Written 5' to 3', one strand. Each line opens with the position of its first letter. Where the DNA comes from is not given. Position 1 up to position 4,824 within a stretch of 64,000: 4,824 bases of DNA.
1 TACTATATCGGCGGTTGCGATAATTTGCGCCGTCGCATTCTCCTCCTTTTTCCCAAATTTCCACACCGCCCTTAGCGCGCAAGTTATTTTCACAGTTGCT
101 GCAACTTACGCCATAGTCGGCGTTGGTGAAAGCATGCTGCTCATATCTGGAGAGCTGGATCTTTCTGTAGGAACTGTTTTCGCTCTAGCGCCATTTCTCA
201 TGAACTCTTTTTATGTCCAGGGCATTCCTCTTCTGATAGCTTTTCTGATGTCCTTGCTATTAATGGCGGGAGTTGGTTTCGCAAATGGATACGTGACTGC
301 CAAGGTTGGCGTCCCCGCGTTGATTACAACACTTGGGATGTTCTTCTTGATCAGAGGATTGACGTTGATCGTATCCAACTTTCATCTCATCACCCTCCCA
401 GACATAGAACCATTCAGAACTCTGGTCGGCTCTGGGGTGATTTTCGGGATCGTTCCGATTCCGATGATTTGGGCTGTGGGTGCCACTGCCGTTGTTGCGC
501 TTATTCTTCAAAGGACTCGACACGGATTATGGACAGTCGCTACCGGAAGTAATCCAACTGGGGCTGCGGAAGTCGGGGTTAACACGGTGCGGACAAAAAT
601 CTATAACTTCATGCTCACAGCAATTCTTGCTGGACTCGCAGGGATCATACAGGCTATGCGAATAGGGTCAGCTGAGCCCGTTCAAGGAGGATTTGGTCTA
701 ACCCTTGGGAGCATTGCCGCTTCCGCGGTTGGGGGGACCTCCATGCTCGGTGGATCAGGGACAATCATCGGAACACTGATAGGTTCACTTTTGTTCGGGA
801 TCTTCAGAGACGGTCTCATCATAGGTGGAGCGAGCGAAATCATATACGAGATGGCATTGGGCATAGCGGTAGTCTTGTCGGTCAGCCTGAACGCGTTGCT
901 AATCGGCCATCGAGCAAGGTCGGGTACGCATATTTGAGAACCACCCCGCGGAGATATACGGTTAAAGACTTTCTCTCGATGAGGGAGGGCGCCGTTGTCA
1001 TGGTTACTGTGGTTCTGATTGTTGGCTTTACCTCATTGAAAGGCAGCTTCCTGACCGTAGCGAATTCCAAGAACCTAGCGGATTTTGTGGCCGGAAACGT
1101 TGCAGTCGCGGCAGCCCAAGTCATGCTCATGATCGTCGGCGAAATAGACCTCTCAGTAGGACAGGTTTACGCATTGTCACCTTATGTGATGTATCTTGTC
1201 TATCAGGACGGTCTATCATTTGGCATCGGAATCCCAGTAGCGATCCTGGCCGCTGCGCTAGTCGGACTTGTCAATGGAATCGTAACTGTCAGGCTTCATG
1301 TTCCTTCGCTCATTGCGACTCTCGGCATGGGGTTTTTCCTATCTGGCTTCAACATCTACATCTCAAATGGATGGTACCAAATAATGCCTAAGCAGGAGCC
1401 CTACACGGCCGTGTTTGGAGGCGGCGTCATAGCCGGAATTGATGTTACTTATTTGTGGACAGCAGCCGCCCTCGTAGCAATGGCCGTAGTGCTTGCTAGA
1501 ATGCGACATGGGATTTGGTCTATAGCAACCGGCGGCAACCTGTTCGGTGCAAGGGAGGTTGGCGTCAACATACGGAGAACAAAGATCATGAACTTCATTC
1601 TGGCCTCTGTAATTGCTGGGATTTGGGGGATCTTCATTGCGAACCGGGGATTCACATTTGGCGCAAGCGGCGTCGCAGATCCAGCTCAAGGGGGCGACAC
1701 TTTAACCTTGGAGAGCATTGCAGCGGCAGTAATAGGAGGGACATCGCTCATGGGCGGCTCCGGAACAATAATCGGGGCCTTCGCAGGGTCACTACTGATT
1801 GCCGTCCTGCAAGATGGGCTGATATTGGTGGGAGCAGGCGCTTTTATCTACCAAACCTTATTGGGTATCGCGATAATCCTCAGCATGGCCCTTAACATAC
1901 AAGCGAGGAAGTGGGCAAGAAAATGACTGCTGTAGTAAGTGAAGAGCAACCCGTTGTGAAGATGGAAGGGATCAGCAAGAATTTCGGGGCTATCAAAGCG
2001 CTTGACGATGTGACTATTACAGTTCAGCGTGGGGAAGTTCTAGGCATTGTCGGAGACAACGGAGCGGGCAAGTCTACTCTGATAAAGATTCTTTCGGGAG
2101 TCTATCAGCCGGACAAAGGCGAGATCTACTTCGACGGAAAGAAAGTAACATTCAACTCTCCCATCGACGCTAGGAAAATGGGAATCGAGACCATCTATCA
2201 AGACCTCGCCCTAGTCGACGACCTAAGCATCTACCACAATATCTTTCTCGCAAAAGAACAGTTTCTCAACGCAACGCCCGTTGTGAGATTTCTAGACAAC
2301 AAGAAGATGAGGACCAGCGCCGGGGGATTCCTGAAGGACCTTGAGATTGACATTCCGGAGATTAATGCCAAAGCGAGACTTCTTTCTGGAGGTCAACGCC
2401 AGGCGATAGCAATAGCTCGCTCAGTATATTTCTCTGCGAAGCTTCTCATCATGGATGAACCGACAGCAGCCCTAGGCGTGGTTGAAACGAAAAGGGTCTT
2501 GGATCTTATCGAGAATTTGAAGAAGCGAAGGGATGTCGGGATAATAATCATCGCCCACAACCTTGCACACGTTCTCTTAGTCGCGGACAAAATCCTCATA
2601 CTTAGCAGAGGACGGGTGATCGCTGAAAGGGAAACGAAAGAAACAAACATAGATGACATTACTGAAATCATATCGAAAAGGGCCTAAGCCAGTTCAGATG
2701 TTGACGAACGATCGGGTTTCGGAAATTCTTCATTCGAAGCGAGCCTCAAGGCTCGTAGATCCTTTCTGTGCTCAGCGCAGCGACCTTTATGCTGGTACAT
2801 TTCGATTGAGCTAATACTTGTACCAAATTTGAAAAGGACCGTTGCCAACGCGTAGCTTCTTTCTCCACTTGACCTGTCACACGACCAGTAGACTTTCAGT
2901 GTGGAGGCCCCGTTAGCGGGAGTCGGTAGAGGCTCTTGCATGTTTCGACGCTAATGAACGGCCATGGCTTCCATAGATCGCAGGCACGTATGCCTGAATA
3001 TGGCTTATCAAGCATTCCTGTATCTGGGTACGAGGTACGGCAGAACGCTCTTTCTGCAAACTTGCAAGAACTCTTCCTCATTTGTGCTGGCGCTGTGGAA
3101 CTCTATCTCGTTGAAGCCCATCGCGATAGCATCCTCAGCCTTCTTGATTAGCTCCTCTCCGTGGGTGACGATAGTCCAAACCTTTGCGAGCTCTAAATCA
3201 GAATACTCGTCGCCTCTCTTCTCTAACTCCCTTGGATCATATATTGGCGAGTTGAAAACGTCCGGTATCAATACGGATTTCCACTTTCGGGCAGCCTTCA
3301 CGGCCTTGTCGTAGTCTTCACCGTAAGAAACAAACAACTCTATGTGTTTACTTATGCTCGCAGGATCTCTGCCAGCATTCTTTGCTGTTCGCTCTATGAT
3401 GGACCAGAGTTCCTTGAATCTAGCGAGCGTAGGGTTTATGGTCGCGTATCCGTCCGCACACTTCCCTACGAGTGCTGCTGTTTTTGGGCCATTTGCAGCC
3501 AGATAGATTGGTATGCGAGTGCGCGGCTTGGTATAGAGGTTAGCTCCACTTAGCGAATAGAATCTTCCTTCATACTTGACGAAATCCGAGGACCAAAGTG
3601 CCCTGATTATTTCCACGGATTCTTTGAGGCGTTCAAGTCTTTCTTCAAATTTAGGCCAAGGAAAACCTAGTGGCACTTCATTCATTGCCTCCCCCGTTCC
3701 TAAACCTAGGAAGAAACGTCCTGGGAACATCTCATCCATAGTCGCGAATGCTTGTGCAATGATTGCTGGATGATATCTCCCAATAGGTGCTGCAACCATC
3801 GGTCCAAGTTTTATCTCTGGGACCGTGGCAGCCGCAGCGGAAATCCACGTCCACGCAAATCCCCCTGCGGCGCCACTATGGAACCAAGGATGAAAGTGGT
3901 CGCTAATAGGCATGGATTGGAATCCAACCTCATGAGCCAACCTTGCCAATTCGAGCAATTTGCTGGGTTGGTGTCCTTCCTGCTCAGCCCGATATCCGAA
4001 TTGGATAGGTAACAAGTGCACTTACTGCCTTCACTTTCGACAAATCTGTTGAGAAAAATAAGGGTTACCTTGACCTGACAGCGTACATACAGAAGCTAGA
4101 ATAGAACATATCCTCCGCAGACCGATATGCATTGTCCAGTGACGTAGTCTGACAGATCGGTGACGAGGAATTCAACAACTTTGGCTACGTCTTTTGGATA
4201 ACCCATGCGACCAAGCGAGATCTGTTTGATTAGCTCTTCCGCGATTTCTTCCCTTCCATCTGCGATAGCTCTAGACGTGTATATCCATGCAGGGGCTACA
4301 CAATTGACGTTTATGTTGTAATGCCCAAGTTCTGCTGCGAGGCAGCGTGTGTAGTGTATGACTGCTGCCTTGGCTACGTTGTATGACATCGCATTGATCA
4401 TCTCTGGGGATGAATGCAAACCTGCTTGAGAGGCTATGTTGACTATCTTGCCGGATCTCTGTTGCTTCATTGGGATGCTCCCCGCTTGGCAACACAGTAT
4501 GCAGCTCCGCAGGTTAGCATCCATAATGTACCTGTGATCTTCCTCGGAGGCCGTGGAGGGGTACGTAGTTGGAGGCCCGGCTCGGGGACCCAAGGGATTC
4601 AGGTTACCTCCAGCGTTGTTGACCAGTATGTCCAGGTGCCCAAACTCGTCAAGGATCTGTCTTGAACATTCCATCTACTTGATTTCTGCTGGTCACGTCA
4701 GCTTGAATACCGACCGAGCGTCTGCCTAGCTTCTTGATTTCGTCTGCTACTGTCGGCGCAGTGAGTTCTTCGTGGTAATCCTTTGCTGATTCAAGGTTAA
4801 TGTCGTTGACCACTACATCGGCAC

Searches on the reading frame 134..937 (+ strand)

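Call 26: search_protein_families(library=pfam, proteins=[window:134-937:+], max_evalue=0.00001)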
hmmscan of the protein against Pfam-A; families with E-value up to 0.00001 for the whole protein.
window:134-937:+ (267 aa): 1 family
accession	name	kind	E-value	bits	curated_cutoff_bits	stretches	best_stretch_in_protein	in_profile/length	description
PF02653.21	BPD_transp_2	-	1.3e-31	110.2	26.8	1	3-246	23-265/269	Branched-chain amino acid transport system / permease component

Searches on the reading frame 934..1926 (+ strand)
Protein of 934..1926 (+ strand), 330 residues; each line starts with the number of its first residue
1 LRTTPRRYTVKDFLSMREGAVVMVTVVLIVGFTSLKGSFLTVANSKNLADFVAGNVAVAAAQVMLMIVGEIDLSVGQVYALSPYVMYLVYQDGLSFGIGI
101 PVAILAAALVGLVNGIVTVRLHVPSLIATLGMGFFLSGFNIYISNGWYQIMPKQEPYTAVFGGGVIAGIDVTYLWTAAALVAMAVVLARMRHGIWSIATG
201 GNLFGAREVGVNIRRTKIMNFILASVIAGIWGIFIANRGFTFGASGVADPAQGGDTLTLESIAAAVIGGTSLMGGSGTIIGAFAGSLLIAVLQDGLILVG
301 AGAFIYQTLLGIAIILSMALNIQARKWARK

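Call 26: search_protein_families(library=pfam, proteins=[window:934-1926:+], max_evalue=0.00001)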
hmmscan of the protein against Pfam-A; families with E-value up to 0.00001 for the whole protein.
window:934-1926:+ (330 aa): 1 family
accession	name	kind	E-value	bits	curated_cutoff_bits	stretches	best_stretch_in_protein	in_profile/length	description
PF02653.21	BPD_transp_2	-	2.2e-30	106.2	26.8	1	63-317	20-268/269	Branched-chain amino acid transport system / permease component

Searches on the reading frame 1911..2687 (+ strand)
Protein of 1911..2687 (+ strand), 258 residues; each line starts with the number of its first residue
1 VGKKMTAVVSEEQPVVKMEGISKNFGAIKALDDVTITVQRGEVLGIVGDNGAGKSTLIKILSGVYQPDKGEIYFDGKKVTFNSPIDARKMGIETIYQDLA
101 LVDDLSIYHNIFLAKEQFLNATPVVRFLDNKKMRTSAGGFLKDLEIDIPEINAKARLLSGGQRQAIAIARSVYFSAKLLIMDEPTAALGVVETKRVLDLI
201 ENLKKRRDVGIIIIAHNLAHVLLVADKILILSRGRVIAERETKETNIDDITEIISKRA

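Call 26: search_protein_families(library=pfam, proteins=[window:1911-2687:+], max_evalue=0.00001)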
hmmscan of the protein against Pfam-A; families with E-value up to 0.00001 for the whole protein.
window:1911-2687:+ (258 aa): 4 families
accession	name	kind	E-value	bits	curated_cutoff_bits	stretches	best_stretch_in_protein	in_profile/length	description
PF00005.33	ABC_tran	-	2e-31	109.8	25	1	31-186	1-137/137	ABC transporter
PF13304.12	AAA_21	-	5.2e-08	33.7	27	0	45-67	3-25/304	AAA domain, putative AbiEii toxin, Type IV TA system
PF02463.25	SMC_N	-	9.5e-08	32.2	40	0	98-221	135-202/220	RecF/RecN/SMC N terminal domain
PF09818.15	ABC_ATPase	-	1.2e-06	28.2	23.2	0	158-234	158-249/283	P-loop domain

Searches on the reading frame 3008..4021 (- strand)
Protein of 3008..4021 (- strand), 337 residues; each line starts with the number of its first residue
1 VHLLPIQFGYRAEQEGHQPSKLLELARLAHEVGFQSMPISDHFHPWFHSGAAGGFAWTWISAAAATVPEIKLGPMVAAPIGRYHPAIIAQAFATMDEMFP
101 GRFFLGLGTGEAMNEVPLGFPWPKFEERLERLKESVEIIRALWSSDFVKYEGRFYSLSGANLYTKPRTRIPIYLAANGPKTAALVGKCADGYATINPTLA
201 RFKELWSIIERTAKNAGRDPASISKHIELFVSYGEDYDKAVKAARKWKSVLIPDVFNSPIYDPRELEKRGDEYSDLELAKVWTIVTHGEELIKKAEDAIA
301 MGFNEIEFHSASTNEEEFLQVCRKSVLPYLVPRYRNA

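Call 26: search_protein_families(library=pfam, proteins=[window:3008-4021:-], max_evalue=0.00001)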
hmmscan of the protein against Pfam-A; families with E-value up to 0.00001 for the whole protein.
window:3008-4021:- (337 aa): 1 family
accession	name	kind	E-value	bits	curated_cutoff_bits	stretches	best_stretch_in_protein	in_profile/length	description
PF00296.26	Bac_luciferase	-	5.7e-54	184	27.9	1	4-276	7-270/314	Luciferase-like monooxygenase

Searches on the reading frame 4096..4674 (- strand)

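Call 26: search_protein_families(library=pfam, proteins=[window:4096-4674:-], max_evalue=0.00001)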
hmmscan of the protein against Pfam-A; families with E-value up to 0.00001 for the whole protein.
window:4096-4674:- (192 aa): 2 families
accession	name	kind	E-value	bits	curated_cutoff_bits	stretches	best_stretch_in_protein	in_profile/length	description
PF13561.12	adh_short_C2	-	6.5e-40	137.6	27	1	5-189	63-235/236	Enoyl-(Acyl carrier protein) reductase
PF00106.31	adh_short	-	6.6e-28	98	26.6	1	4-135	68-186/195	short chain dehydrogenase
